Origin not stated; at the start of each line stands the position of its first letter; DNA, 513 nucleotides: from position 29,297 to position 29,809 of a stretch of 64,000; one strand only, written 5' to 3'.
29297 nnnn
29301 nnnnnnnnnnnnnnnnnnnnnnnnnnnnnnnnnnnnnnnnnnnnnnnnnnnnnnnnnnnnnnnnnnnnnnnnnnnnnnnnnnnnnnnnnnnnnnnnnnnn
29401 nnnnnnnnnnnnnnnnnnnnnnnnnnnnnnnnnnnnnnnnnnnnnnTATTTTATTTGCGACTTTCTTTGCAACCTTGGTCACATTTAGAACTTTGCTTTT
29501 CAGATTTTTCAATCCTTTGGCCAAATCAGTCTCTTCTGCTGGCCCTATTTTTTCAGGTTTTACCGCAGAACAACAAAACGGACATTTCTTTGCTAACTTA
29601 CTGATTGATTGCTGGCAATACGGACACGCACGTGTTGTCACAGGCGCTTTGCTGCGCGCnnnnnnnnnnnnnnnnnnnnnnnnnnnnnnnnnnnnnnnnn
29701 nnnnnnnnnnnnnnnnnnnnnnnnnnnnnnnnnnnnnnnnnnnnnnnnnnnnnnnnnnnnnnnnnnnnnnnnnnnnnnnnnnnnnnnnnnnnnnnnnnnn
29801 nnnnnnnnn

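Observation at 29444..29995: MscL fused to a C-terminal Cys4 zinc-ribbon tail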

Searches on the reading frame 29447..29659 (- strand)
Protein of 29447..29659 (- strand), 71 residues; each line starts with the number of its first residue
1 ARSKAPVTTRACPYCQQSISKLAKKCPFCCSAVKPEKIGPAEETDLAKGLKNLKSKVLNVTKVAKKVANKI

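Call 17: search_protein_representatives(alignment_id=A2)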
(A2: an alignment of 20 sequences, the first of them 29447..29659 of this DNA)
Query: 20 sequences, 71 profile positions. Proteins with E-value up to 0.001 (for the whole library): 494; up to 1e-10: 9; up to 1e-30: 0. The best 150 are listed.
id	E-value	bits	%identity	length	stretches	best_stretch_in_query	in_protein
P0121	1.2e-16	76.8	-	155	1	2-69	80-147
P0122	3.6e-16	75.2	-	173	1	1-71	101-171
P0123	1.2e-15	73.5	-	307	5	9-41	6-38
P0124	2.3e-15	72.6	-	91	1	2-65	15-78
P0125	1.2e-14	70.3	-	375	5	5-57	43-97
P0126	1.0e-13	67.3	-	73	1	1-65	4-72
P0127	4.2e-12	62.2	-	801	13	3-37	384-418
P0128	3.1e-11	59.4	-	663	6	10-37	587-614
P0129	6.7e-11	58.3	-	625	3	5-43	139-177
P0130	1.5e-10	57.3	-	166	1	2-68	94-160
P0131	5.7e-10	55.3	-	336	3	10-33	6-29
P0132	5.8e-10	55.3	-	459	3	10-46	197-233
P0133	5.9e-10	55.3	-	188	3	8-33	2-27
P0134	8.1e-10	54.9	-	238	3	10-37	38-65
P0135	9.0e-10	54.7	-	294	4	8-42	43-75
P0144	1.3e-08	51.0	-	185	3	7-38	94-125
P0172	5.0e-07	45.9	-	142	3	1-33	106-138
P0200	1.6e-06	44.3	-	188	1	2-59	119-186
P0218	3.1e-06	43.4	-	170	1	3-65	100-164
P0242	8.2e-06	42.0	-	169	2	11-38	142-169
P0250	1.2e-05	41.6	-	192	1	5-47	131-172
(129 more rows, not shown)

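Call 21: find_homologous_proteins(query=P0218, max_evalue=0.00001)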
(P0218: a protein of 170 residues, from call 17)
Query P0218 (170 aa): 712 proteins with E <= 0.00001 among 884 candidates; the best 120 are listed.
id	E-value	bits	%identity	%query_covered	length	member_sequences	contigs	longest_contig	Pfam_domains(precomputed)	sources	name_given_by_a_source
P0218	4.1e-103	360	100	100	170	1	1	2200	PF01741.24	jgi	jgi:large conductance mechanosensitive channel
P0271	2.9e-75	269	75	92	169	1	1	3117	PF01741.24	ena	-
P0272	2.4e-73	263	74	98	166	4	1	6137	PF01741.24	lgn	-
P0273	1.1e-72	261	71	98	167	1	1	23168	PF01741.24,PF13248.12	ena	-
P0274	2.7e-71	257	72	98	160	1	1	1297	PF01741.24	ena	-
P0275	1.4e-70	254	72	98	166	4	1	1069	PF01741.24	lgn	-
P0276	1.6e-70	254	69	98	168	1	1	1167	PF01741.24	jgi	jgi:large conductance mechanosensitive channel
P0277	3.0e-69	250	73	90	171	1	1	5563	PF01741.24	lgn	-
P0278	1.7e-68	247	72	92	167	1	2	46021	PF01741.24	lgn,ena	-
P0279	6.6e-68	246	71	95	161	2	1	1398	PF01741.24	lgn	-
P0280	8.6e-68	245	72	92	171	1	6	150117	PF01741.24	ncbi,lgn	-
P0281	9.7e-68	245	72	91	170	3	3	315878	PF01741.24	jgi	-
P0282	1.7e-67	244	72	92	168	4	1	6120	PF01741.24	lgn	-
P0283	8.4e-66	239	68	92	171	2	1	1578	PF01741.24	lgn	-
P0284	1.2e-65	238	77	86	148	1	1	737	PF01741.24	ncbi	-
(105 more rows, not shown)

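Call 25: find_encoding_contigs(protein=P0280, flank=6000, max_places=3)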
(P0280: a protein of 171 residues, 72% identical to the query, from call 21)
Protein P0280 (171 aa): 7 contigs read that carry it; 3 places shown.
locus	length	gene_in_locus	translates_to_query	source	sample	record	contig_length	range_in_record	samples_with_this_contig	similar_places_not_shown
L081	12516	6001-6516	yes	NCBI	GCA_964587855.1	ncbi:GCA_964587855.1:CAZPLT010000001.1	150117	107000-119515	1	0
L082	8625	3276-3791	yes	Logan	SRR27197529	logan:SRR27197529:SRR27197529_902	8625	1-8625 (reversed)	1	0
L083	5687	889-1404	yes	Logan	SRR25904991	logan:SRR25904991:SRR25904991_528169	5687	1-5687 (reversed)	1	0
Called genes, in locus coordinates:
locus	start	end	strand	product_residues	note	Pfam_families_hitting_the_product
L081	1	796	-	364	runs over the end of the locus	-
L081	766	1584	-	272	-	-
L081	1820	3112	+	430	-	PF13393:tRNA-synt_His, PF00587:tRNA-synt_2b (weak), PF03129:HGTP_anticodon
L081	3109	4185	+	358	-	PF03462:PCRF, PF00472:RF-1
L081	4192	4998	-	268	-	-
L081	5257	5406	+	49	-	-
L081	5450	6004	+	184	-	PF13671:AAA_33 (faint), PF01202:SKI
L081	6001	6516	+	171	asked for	PF01741:MscL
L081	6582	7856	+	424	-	PF01551:Peptidase_M23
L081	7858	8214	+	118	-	PF04519:Bactofilin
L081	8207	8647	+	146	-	PF02502:LacAB_rpiB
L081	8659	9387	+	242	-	PF00132:Hexapep (weak)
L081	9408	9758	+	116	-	PF09851:SHOCT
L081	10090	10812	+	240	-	PF01479:S4, PF01728:FtsJ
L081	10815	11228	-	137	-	PF01381:HTH_3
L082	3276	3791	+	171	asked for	PF01741:MscL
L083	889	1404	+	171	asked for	PF01741:MscL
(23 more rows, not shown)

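Call 34: search_protein_families(library=pfam, proteins=[P0218, P0250, P0200, P0172, P0242, P0144, window:29447-29659:-], max_evalue=1)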
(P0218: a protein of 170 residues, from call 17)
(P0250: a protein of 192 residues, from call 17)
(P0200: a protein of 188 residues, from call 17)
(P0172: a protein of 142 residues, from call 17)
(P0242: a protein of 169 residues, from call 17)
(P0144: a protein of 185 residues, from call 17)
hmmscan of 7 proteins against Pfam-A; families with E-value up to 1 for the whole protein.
P0218 (170 aa): 4 families
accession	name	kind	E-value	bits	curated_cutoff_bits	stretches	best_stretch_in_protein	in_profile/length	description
PF01741.23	MscL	-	3.2e-29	102.2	27.4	1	5-116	1-118/123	Large-conductance mechanosensitive channel, MscL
PF13248.11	Zn_ribbon_3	-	0.035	14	27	1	106-126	2-22/26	zinc-ribbon domain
PF24124.1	YphA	-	0.056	13.6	28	1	25-100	112-187/198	YphA-like integral membrane protein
PF18179.6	SUa-2TM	-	0.066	13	25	1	75-119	63-109/279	SMODS- and Ubiquitin system-associated 2TM effector domain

P0250 (192 aa): 7 families
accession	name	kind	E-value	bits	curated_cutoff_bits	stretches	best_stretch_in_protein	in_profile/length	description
PF01741.23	MscL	-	1.6e-33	116.1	27.4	1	14-144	3-118/123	Large-conductance mechanosensitive channel, MscL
PF10571.15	UPF0547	-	3.4e-05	24.3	29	1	136-155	1-20/26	Uncharacterised protein family UPF0547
PF15145.11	DUF4577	-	0.00048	20.6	27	1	83-132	51-101/128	Domain of unknown function (DUF4577)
PF18912.6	DZR_2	-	0.047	14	27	1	136-164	8-36/56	Double zinc ribbon domain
PF09835.14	DUF2062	-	0.14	12.5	27.4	1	66-123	92-144/147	Uncharacterized protein conserved in bacteria (DUF2062)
PF00462.30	Glutaredoxin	-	0.17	12.5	22.9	0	150-177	7-34/60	Glutaredoxin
PF24333.1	DUF7501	-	0.44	11.2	27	0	150-160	11-21/58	Family of unknown function (DUF7501)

P0200 (188 aa): 3 families
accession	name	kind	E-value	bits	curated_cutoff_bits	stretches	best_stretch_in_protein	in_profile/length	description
PF01741.23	MscL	-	1.1e-32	113.4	27.4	1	8-124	1-104/123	Large-conductance mechanosensitive channel, MscL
PF05296.19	TAS2R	-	0.1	12.1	22.2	1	26-116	19-113/303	Taste receptor protein (TAS2R)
PF10571.15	UPF0547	-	0.2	12.2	29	0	127-147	1-20/26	Uncharacterised protein family UPF0547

P0172 (142 aa): 23 families
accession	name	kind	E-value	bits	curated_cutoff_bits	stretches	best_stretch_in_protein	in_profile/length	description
PF10571.15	UPF0547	-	1.8e-10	41.2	29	2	115-135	1-21/26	Uncharacterised protein family UPF0547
PF12773.13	DZR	-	2.8e-10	40.6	27.3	2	24-79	1-44/45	Double zinc ribbon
PF13248.11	Zn_ribbon_3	-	1.6e-08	34.1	27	2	23-41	4-22/26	zinc-ribbon domain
PF13240.11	Zn_Ribbon_1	-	3.2e-07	30.4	25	2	23-43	1-21/23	zinc-ribbon domain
PF23146.2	Zf_IFT144_1st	-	6.4e-06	26.4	27.5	2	111-121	1-11/25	IFT144, first zinc finger domain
PF13920.12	zf-C3HC4_3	-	0.00018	21.7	27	2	24-47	26-48/49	Zinc finger, C3HC4 type (RING finger)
PF18912.6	DZR_2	-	0.00022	21.4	27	1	114-137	21-45/56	Double zinc ribbon domain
PF25207.1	DUF7837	-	0.00024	21.5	27.8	0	75-88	7-20/47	Domain of unknown function (DUF7837)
PF17032.10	Zn_ribbon_15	-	0.00035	21.8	28.9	2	21-41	52-72/73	zinc-ribbon family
PF23580.1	Znf_XAF1_N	-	0.0004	20.2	27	2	32-50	2-20/30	XIAP-associated factor 1-like, N-terminal zinc finger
PF21039.3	CEP104_ZnF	-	0.0068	17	27.4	1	62-129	48-105/112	Centrosomal protein CEP104, ZnF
PF05605.18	zf-Di19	-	0.0081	16.8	27.5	1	75-95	4-24/54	Drought induced 19 protein (Di19), zinc-binding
PF10083.14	DUF2321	-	0.0093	16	24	1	34-84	4-48/157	Uncharacterized protein conserved in bacteria (DUF2321)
PF00130.28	C1_1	-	0.017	15.4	26.5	1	18-45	8-38/53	Phorbol esters/diacylglycerol binding domain (C1 domain)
PF23548.1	Zn_ribbon_FGT1_2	-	0.13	12.3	27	0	23-34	22-33/35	FORGETTER1 second zinc ribbon domain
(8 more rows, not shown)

P0242 (169 aa): 23 families
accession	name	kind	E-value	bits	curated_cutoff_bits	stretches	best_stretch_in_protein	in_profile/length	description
PF13248.11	Zn_ribbon_3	-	2.7e-16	58.8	27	2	111-134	2-25/26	zinc-ribbon domain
PF12773.13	DZR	-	4.1e-08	33.7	27.3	1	114-160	1-44/45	Double zinc ribbon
PF10571.15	UPF0547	-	1.7e-05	25.2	29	1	112-132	1-21/26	Uncharacterised protein family UPF0547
PF13240.11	Zn_Ribbon_1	-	0.00016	21.8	25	1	114-134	2-22/23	zinc-ribbon domain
PF25207.1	DUF7837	-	0.00042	20.7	27.8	1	113-150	7-44/47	Domain of unknown function (DUF7837)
PF00130.28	C1_1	-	0.00072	19.8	26.5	2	109-134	9-37/53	Phorbol esters/diacylglycerol binding domain (C1 domain)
PF20664.2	DUF6814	-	0.0037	17.9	25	1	4-43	20-59/71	Family of unknown function (DUF6814)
PF17032.10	Zn_ribbon_15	-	0.012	16.8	28.9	1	109-132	50-73/73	zinc-ribbon family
PF03604.18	Zn_ribbon_RPAB4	-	0.028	14.5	24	2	142-160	5-23/32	DNA directed RNA polymerase, 7 kDa subunit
PF07295.17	DUF1451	-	0.046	14.3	26.1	1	54-147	46-138/146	Zinc-ribbon containing domain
PF04281.18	Tom22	-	0.047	13.9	28.7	1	24-68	97-139/141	Mitochondrial import receptor subunit Tom22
PF02748.20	PyrI_C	-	0.05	13.9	23.4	0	153-169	32-48/48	Aspartate carbamoyltransferase regulatory chain, metal binding domain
PF18912.6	DZR_2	-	0.071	13.4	27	1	113-136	9-32/56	Double zinc ribbon domain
PF25299.1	ZZ_ADA2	-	0.085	13.5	27.5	1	114-133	1-20/48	ADA2 ZZ-type zing finger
PF06221.18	zf-C2HC5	-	0.096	13.1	25.8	1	106-135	12-44/54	Putative zinc finger motif, C2HC5-type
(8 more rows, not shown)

P0144 (185 aa): 28 families (the best 25 are shown)
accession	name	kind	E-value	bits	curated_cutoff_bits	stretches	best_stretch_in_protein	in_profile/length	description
PF13248.11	Zn_ribbon_3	-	3.2e-17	61.8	27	3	96-118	2-24/26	zinc-ribbon domain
PF10571.15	UPF0547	-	7.5e-13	48.8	29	3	9-32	1-24/26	Uncharacterised protein family UPF0547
PF12773.13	DZR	-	3.1e-10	40.5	27.3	2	58-117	1-45/45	Double zinc ribbon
PF13240.11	Zn_Ribbon_1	-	1.3e-08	34.8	25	2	99-118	2-21/23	zinc-ribbon domain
PF18912.6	DZR_2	-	4.9e-08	33.1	27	3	56-84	8-36/56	Double zinc ribbon domain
PF14149.11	YhfH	-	1.6e-06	28.3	27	2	93-109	10-26/37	YhfH-like protein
PF06221.18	zf-C2HC5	-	2.7e-06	27.7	25.8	1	9-32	18-44/54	Putative zinc finger motif, C2HC5-type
PF24460.1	DUF7575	-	0.00017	21.3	28.5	0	7-21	2-16/28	Domain of unknown function (DUF7575)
PF07754.17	HVO_2753_ZBP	-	0.00027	21.1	33.2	1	10-27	18-35/46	Small zinc finger protein HVO_2753-like, Zn-binding pocket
PF17032.10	Zn_ribbon_15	-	0.0015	19.7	28.9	1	7-29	51-73/73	zinc-ribbon family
PF23146.2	Zf_IFT144_1st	-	0.0076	16.5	27.5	2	52-62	1-11/25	IFT144, first zinc finger domain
PF00684.25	DnaJ_CXXCXGXG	-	0.012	16.3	32.7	1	58-117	1-62/65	DnaJ central domain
PF24333.1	DUF7501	-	0.017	15.7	27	1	51-68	6-23/58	Family of unknown function (DUF7501)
PF14369.11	Zn_ribbon_19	-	0.02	15.5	30.8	0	52-63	18-29/35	zinc-ribbon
PF13894.12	zf-C2H2_4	-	0.022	15.9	27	0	24-34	2-12/24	C2H2-type zinc finger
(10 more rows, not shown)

window:29447-29659:- (71 aa): 6 families
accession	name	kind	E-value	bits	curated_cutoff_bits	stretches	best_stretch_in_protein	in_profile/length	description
PF13248.11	Zn_ribbon_3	-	0.0074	16.2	27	1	9-29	2-22/26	zinc-ribbon domain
PF12773.13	DZR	-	0.033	14.8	27.3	1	6-35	9-36/45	Double zinc ribbon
PF10571.15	UPF0547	-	0.044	14.4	29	1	11-29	2-20/26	Uncharacterised protein family UPF0547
PF24333.1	DUF7501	-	0.57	10.8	27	0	8-20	9-21/58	Family of unknown function (DUF7501)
PF13920.12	zf-C3HC4_3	-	0.86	9.9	27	1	8-21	35-48/49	Zinc finger, C3HC4 type (RING finger)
PF23146.2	Zf_IFT144_1st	-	0.88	10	27.5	1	9-16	4-11/25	IFT144, first zinc finger domain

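Call 51: search_protein_families(library=pfam, proteins=[P0123, P0125, P0127, P0128, P0129, P0131, P0132, P0133], max_evalue=0.001)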
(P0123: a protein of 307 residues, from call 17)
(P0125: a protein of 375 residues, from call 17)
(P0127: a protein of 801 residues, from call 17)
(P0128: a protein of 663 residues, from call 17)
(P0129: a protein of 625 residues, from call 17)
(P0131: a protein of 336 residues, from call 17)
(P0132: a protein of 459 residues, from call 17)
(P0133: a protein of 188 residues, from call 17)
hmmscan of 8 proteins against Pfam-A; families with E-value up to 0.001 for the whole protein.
P0123 (307 aa): 9 families
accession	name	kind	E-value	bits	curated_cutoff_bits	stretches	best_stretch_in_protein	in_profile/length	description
PF12773.13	DZR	-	1.3e-12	48.1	27.3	1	162-230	1-44/45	Double zinc ribbon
PF13248.11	Zn_ribbon_3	-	2.5e-12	46.2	27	0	209-230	1-22/26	zinc-ribbon domain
PF13240.11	Zn_Ribbon_1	-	3e-12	46.3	25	0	60-77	2-19/23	zinc-ribbon domain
PF10571.15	UPF0547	-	3.1e-12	46.8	29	1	58-77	1-20/26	Uncharacterised protein family UPF0547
PF00130.28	C1_1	-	1.8e-07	31.3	26.5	0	55-79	9-36/53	Phorbol esters/diacylglycerol binding domain (C1 domain)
PF18912.6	DZR_2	-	3.1e-05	24.2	27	0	5-30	20-46/56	Double zinc ribbon domain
PF24441.1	DUF7560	-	6.3e-05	23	27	0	59-71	7-19/44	Family of unknown function (DUF7560)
PF25299.1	ZZ_ADA2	-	0.00031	21.2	27.5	0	213-231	1-19/48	ADA2 ZZ-type zing finger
PF07754.17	HVO_2753_ZBP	-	0.00075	19.7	33.2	0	5-28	14-35/46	Small zinc finger protein HVO_2753-like, Zn-binding pocket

P0125 (375 aa): 5 families
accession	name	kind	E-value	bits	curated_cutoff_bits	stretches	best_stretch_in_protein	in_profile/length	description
PF12773.13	DZR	-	8.2e-19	68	27.3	3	6-67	1-44/45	Double zinc ribbon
PF13240.11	Zn_Ribbon_1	-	3.8e-17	61.9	25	1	211-230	2-21/23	zinc-ribbon domain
PF17032.10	Zn_ribbon_15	-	4.3e-14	53.5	28.9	0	206-229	50-73/73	zinc-ribbon family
PF10571.15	UPF0547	-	9.8e-11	42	29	0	109-128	1-20/26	Uncharacterised protein family UPF0547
PF18912.6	DZR_2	-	7.4e-10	39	27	0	48-71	8-31/56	Double zinc ribbon domain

P0127 (801 aa): 12 families
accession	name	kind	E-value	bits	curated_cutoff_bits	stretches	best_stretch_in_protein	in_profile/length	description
PF12773.13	DZR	-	4.8e-64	212.7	27.3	8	141-191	1-45/45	Double zinc ribbon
PF13240.11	Zn_Ribbon_1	-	1.8e-63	209.1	25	11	173-192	2-21/23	zinc-ribbon domain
PF13248.11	Zn_ribbon_3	-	1.7e-51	170.6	27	8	234-256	2-24/26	zinc-ribbon domain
PF17032.10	Zn_ribbon_15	-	3.7e-43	146.6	28.9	0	171-191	53-73/73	zinc-ribbon family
PF18912.6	DZR_2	-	2.5e-20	72.5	27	0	713-739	7-33/56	Double zinc ribbon domain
PF24463.1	DUF7577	-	3.3e-20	71.8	28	1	170-193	2-25/27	Domain of unknown function (DUF7577)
PF07191.17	Zn_ribbon_6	-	2.1e-16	60.1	25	0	154-192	2-37/67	Double zinc ribbon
PF10571.15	UPF0547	-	3.6e-14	53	29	0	569-589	3-23/26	Uncharacterised protein family UPF0547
PF24460.1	DUF7575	-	1.8e-11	43.6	28.5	1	653-678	2-27/28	Domain of unknown function (DUF7575)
PF14446.12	Prok-RING_1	-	4.5e-07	30.1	29.1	0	235-255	5-27/54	Prokaryotic RING finger family 1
PF08772.16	Zn_ribbon_NOB1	-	0.00027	21.4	24.9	0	392-414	10-33/72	Nin one binding (NOB1) Zn-ribbon like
PF17120.11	zf-RING_16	-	0.00038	20.5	27.4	0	291-315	3-27/57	RING/Ubox like zinc-binding domain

P0128 (663 aa): 6 families
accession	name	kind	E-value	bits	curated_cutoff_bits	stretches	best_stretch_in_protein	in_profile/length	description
PF14110.11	DUF4282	-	1.9e-23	83.3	27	3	330-408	2-85/86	Domain of unknown function (DUF4282)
PF12773.13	DZR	-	7e-18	65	27.3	4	418-483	1-44/45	Double zinc ribbon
PF13240.11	Zn_Ribbon_1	-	3.2e-09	36.7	25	0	466-483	2-19/23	zinc-ribbon domain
PF10571.15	UPF0547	-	1.6e-06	28.6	29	0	587-607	1-21/26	Uncharacterised protein family UPF0547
PF18912.6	DZR_2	-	1.1e-05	25.6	27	0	583-613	18-49/56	Double zinc ribbon domain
PF13248.11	Zn_ribbon_3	-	0.00025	20.9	27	0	586-609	2-25/26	zinc-ribbon domain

P0129 (625 aa): 4 families
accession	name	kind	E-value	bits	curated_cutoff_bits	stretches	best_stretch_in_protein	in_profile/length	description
PF13248.11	Zn_ribbon_3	-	5.7e-11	41.9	27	1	143-165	2-24/26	zinc-ribbon domain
PF12773.13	DZR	-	4.8e-05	23.9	27.3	0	12-57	1-44/45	Double zinc ribbon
PF10571.15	UPF0547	-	0.00014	22.3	29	0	144-164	1-21/26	Uncharacterised protein family UPF0547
PF18912.6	DZR_2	-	0.00054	20.2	27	0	9-57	7-55/56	Double zinc ribbon domain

P0131 (336 aa): 7 families
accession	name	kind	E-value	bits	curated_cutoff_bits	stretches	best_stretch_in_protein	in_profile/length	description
PF13248.11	Zn_ribbon_3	-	4e-13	48.7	27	2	127-149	2-24/26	zinc-ribbon domain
PF12773.13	DZR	-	3.7e-10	40.2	27.3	2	8-79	1-45/45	Double zinc ribbon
PF13240.11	Zn_Ribbon_1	-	4.5e-10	39.4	25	1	130-150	2-22/23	zinc-ribbon domain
PF10571.15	UPF0547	-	6.1e-10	39.5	29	1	59-79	1-21/26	Uncharacterised protein family UPF0547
PF18912.6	DZR_2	-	5.3e-07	29.8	27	0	130-156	10-37/56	Double zinc ribbon domain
PF24460.1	DUF7575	-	7.4e-05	22.5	28.5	1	58-81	3-26/28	Domain of unknown function (DUF7575)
PF17032.10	Zn_ribbon_15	-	0.00056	21.1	28.9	0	123-148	48-73/73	zinc-ribbon family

P0132 (459 aa): 6 families
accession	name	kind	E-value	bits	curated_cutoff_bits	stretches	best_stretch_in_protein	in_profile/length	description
PF13248.11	Zn_ribbon_3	-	6.8e-08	32.2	27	0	259-282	2-25/26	zinc-ribbon domain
PF12773.13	DZR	-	1.2e-07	32.2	27.3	1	199-280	1-45/45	Double zinc ribbon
PF13240.11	Zn_Ribbon_1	-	7e-06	26.1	25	0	261-281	1-21/23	zinc-ribbon domain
PF22747.2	Zn_ribbon_DUF2089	-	5.6e-05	23.6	27.6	0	9-30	1-22/32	DUF2089 zinc ribbon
PF10571.15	UPF0547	-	0.0002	21.8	29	0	260-280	1-21/26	Uncharacterised protein family UPF0547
PF00130.28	C1_1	-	0.0003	21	26.5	0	4-32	9-40/53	Phorbol esters/diacylglycerol binding domain (C1 domain)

P0133 (188 aa): 7 families
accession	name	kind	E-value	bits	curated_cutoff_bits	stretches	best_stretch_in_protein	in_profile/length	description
PF12773.13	DZR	-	7.6e-10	39.2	27.3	1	39-90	1-44/45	Double zinc ribbon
PF13240.11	Zn_Ribbon_1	-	2.8e-09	36.9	25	0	6-25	2-21/23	zinc-ribbon domain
PF10571.15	UPF0547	-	4.1e-09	36.8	29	1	4-24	1-21/26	Uncharacterised protein family UPF0547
PF13248.11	Zn_ribbon_3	-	3.3e-08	33.2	27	1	3-26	2-25/26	zinc-ribbon domain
PF13920.12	zf-C3HC4_3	-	6.8e-07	29.4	27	1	51-94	3-46/49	Zinc finger, C3HC4 type (RING finger)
PF18912.6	DZR_2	-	0.0002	21.5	27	0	72-92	9-29/56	Double zinc ribbon domain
PF25207.1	DUF7837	-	0.00026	21.3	27.8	0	35-55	4-24/47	Domain of unknown function (DUF7837)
